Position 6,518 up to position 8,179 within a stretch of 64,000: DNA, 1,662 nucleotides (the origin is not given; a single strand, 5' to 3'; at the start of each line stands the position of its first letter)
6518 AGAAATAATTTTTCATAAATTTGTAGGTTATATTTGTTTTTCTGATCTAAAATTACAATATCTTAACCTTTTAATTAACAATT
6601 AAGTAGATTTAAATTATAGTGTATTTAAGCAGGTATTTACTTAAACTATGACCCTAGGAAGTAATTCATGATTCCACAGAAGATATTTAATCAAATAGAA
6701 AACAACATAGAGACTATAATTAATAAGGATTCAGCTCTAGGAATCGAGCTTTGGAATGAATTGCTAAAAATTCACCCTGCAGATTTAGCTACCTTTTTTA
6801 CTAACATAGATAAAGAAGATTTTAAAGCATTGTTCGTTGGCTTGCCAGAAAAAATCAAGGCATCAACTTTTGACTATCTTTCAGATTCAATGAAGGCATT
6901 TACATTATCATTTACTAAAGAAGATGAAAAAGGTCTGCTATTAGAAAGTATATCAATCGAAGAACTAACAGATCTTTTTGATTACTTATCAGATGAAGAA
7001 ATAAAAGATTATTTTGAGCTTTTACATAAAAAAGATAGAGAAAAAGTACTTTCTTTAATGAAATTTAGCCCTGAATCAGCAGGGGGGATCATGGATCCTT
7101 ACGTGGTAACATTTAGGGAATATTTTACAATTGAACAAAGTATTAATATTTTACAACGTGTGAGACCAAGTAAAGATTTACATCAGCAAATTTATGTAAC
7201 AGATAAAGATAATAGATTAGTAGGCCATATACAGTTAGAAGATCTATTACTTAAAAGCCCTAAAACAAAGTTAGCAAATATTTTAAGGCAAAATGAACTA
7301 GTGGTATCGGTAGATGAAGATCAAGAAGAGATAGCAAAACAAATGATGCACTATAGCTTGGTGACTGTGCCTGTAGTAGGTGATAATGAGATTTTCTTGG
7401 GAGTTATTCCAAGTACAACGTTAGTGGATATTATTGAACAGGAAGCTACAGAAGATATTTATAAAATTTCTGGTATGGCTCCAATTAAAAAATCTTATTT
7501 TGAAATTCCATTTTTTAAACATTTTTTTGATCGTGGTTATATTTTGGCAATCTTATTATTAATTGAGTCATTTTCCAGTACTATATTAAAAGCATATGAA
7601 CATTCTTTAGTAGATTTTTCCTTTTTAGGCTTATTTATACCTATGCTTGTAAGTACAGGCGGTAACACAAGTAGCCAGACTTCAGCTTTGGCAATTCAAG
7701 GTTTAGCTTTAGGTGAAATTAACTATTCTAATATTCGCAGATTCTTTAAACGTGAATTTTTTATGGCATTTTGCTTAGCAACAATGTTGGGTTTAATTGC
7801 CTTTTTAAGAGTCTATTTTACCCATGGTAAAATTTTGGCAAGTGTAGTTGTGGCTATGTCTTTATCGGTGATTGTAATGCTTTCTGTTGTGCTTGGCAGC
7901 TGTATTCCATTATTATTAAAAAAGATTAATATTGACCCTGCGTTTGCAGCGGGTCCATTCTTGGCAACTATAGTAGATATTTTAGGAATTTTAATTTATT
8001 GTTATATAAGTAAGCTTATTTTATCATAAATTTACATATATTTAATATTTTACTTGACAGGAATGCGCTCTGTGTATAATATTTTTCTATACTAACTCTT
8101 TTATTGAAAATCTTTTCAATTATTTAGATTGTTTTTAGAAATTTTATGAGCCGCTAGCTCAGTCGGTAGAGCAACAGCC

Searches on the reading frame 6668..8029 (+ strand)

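Call 15: search_protein_families(library=ncbifam, proteins=[window:6668-8029:+], max_evalue=0.00001)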
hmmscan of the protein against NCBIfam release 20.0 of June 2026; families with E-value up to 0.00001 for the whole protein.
window:6668-8029:+ (453 aa): 3 families
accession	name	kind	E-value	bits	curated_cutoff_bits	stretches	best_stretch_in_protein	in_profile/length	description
TIGR00400.1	mgtE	equivalog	4.4e-87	292.7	232.75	1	30-452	25-447/450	magnesium transporter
NF038279.1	TF_CBS_SpxR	exception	3e-09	36.1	600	1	171-268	220-317/427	CBS-HotDog domain-containing transcription factor SpxR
TIGR01186.1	proV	subfamily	8.7e-07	28.4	326.6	1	142-259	248-360/363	betaine/proline/choline family ABC transporter ATP-binding protein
